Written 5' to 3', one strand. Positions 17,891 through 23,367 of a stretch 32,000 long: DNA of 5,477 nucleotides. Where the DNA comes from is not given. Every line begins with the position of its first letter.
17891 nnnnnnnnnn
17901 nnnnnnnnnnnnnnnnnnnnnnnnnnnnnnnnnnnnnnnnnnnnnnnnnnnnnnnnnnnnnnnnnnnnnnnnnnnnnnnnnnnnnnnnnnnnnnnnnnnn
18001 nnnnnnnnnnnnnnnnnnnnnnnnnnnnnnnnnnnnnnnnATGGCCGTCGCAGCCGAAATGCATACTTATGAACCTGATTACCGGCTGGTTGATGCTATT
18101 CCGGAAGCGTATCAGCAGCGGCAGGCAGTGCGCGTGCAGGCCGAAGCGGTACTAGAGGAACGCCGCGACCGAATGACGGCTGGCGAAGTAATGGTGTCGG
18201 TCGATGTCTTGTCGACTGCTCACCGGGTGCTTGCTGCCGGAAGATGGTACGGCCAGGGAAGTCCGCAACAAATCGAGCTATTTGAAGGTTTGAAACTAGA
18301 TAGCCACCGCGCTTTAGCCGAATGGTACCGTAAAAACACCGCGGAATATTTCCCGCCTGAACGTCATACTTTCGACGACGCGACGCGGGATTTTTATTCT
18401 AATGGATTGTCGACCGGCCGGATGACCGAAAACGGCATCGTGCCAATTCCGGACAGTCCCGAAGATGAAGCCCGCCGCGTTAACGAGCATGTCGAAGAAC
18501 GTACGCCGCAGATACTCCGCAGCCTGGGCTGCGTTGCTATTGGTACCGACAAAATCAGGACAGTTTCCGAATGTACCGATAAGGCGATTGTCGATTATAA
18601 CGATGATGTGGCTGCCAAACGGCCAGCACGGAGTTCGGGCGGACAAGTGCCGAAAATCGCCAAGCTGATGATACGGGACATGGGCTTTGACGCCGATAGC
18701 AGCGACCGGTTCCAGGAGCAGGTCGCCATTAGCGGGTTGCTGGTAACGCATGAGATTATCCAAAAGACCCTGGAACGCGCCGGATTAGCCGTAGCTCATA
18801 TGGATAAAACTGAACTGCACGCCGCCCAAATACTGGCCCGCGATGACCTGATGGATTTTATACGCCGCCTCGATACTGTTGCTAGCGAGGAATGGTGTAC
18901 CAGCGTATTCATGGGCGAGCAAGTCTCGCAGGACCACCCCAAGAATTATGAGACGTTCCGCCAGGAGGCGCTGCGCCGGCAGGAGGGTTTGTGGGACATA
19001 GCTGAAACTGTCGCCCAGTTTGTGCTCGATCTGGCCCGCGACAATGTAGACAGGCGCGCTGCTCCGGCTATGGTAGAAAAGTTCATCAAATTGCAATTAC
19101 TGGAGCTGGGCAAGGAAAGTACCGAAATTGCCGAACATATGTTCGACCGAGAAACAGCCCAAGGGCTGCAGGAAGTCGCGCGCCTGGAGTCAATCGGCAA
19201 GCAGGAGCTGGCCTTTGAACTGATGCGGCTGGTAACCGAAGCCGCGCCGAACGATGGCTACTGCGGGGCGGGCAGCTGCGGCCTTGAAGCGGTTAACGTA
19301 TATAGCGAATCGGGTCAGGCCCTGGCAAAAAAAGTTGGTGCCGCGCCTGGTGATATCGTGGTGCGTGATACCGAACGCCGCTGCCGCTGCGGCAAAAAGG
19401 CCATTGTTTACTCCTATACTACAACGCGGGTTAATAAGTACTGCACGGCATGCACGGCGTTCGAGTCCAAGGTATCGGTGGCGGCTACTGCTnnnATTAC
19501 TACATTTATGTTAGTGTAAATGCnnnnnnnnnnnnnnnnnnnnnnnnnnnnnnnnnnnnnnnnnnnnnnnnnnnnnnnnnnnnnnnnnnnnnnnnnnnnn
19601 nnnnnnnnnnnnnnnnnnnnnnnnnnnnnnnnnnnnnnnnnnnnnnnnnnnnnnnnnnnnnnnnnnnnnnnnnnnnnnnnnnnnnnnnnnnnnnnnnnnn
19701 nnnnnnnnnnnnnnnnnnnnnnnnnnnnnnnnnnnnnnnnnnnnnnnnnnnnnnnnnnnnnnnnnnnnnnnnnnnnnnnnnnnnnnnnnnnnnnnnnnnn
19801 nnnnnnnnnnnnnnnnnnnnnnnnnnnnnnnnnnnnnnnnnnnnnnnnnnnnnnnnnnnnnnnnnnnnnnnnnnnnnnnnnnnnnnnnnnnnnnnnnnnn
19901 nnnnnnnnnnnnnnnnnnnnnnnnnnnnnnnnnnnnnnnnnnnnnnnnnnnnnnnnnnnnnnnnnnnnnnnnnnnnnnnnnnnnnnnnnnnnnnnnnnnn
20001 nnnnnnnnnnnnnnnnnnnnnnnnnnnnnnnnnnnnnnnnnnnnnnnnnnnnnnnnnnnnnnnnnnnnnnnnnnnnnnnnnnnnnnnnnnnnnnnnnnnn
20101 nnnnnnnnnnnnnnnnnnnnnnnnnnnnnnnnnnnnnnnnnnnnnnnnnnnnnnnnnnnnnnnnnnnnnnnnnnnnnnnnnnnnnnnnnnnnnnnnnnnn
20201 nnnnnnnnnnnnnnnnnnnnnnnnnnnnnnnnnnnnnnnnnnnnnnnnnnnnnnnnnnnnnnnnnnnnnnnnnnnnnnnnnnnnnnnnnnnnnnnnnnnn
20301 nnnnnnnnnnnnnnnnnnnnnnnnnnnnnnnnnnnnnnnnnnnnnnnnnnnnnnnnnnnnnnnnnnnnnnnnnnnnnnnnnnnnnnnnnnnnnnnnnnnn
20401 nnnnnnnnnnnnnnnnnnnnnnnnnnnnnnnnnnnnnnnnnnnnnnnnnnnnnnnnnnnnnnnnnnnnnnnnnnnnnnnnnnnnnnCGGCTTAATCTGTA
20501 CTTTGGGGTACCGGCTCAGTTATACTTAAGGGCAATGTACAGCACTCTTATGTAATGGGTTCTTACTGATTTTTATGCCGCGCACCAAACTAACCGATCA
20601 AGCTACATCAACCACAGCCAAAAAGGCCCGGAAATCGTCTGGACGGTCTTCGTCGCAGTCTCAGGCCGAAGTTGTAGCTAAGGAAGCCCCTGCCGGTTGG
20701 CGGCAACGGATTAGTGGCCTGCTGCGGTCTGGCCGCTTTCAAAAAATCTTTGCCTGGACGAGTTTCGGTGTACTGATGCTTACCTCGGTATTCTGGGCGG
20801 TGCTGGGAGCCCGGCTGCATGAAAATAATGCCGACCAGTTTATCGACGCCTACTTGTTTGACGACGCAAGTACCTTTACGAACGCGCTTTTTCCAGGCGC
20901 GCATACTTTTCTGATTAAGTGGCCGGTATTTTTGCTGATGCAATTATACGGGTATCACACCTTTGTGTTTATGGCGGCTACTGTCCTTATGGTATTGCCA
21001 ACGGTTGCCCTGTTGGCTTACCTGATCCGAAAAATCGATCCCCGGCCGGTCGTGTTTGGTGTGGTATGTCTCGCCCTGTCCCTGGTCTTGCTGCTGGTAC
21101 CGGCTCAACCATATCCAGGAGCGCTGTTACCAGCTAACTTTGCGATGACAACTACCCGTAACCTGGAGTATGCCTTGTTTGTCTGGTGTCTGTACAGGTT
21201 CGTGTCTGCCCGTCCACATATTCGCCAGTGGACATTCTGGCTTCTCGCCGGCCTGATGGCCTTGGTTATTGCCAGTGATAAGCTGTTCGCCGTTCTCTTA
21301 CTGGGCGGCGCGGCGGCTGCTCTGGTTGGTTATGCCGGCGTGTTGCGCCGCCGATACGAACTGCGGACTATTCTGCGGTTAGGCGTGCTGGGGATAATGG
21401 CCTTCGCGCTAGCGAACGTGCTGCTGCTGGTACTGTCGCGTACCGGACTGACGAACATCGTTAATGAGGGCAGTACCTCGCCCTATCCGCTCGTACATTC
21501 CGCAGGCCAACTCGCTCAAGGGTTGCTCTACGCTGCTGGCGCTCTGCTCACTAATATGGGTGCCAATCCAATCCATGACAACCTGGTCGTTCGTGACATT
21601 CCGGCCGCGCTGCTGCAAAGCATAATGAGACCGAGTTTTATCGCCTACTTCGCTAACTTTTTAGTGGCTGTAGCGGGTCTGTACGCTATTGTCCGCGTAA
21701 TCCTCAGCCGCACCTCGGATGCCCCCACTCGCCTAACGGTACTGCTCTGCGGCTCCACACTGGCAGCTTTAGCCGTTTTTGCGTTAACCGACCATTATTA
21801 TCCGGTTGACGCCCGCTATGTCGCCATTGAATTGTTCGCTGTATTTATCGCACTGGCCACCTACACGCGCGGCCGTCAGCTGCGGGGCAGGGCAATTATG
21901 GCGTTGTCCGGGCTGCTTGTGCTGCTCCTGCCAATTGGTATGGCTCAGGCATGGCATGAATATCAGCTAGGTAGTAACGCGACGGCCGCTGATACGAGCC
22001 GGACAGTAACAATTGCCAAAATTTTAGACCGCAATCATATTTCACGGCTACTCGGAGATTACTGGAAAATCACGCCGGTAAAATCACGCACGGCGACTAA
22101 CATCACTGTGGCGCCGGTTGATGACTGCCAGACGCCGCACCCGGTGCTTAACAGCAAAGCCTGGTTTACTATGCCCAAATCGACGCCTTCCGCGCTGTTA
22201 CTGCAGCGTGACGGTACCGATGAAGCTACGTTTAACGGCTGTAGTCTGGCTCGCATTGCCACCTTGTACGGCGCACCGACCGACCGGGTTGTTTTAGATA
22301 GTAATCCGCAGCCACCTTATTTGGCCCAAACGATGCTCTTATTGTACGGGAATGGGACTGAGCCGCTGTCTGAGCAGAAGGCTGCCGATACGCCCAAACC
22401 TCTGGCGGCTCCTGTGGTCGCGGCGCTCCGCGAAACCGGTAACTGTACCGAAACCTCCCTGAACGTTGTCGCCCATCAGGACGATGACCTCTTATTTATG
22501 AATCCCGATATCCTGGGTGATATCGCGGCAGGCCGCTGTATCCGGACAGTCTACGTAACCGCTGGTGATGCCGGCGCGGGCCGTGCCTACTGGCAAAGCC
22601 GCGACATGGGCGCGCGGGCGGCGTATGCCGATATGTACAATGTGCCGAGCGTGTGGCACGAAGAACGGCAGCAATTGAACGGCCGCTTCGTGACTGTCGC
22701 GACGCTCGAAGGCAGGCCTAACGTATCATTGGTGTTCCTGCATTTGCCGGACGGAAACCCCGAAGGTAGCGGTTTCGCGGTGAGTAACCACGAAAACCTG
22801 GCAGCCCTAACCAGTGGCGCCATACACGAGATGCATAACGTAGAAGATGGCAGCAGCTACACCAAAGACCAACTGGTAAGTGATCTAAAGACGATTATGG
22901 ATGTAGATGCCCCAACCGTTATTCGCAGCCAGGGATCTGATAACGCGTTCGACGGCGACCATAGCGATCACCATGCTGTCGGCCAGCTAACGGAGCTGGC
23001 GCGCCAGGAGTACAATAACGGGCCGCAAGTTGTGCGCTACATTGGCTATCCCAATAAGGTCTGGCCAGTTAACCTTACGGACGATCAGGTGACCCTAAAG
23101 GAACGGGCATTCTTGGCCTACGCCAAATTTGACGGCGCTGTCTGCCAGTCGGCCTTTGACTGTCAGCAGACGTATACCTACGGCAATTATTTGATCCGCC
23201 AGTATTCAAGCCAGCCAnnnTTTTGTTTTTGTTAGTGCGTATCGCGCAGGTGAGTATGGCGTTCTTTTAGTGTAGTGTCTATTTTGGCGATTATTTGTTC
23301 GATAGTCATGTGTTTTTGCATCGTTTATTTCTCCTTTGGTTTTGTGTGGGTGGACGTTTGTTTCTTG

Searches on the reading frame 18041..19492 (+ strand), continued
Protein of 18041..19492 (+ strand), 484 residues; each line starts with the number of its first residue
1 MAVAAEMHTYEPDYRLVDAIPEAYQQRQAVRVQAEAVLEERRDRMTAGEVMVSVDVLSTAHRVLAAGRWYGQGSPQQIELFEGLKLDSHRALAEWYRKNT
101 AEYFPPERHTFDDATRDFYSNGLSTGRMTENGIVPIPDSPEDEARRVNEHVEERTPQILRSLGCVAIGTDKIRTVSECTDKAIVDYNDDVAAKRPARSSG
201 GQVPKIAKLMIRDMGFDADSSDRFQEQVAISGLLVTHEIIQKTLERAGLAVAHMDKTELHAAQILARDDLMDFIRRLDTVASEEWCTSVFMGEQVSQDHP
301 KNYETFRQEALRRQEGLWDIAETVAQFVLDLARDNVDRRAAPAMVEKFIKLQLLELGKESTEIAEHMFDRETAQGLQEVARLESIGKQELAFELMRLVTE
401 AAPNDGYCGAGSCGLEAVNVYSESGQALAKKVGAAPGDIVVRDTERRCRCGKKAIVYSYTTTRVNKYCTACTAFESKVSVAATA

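Call 68: search_protein_families(library=pfam, alignment_id=A4, max_evalue=0.01)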
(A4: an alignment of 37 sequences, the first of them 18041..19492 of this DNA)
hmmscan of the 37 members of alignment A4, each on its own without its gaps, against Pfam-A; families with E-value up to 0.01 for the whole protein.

A. member 1, window:18041-19492:+ (484 aa): 0 families

B. families by the number of members that match (of 37 scanned): 7 families
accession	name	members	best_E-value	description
PF17283.8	Zn_ribbon_SprT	1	0.0012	SprT-like zinc ribbon domain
PF10497.14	zf-4CXXC_R1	1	0.0043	Zinc-finger domain of monoamine-oxidase A repressor R1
PF01155.25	HypA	1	0.005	Hydrogenase/urease nickel incorporation, metallochaperone, hypA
PF08271.17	Zn_Ribbon_TF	1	0.0053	TFIIB zinc-binding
PF03732.24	Retrotrans_gag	1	0.0082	Retrotransposon gag protein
PF18551.6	TackOD1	1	0.0084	Thaumarchaeal output domain 1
PF01071.24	GARS_A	1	0.0099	Phosphoribosylglycinamide synthetase, ATP-grasp (A) domain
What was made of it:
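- On Cys4 zinc ribbon (C-terminal module of c0): Only weak sub-threshold zinc-ribbon Pfam hits occur in single members (call 68).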

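Call 70: search_dna_similar(query=window:18041-19492:+, collection=phages, mode=protein, max_evalue=0.01)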
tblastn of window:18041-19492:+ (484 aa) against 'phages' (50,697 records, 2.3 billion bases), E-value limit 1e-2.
No match.

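Call 71: search_dna_similar(query=window:18041-19492:+, collection=plasmids, mode=protein, max_evalue=0.01)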
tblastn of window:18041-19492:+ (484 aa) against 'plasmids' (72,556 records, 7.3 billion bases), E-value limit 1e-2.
No match.
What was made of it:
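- Tried and rejected: No tblastn match against phage or plasmid collections (calls 70, 71).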

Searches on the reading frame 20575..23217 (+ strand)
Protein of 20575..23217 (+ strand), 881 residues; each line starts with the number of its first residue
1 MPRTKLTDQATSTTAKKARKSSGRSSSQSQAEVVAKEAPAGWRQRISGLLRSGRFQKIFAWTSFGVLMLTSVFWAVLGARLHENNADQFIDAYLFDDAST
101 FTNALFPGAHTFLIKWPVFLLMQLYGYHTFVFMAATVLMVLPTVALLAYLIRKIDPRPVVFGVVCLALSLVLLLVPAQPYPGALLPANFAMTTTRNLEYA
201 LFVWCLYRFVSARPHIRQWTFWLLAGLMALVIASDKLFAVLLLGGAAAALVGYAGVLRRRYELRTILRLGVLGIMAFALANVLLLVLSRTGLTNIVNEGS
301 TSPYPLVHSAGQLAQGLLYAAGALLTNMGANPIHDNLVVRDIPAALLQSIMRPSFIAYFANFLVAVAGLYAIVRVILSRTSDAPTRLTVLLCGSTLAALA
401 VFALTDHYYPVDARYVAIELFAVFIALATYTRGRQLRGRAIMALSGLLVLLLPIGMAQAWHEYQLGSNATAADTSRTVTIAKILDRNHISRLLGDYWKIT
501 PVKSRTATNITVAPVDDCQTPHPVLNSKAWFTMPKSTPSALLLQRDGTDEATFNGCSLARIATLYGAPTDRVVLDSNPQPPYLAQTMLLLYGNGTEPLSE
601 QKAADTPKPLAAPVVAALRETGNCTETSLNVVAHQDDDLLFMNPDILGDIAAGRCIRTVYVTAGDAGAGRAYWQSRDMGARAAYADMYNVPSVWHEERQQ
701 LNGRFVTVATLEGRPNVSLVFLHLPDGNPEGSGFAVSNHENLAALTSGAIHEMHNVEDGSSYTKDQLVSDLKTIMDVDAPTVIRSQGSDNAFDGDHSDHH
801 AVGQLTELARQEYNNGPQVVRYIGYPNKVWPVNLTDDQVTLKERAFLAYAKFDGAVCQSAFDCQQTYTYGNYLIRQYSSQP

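Call 7: search_protein_families(library=pfam, proteins=[window:20575-23217:+], max_evalue=0.01)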
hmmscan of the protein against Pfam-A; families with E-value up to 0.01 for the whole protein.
window:20575-23217:+ (881 aa): 1 family
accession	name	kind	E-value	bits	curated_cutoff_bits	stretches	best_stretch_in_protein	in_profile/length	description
PF02585.22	PIG-L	-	3.1e-12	47.5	28.2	1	629-807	1-126/129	GlcNAc-PI de-N-acetylase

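Call 8: search_protein_families(library=ncbifam, proteins=[window:20575-23217:+], max_evalue=0.01)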
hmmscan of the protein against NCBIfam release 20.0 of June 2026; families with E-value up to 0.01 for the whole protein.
window:20575-23217:+ (881 aa): 0 families
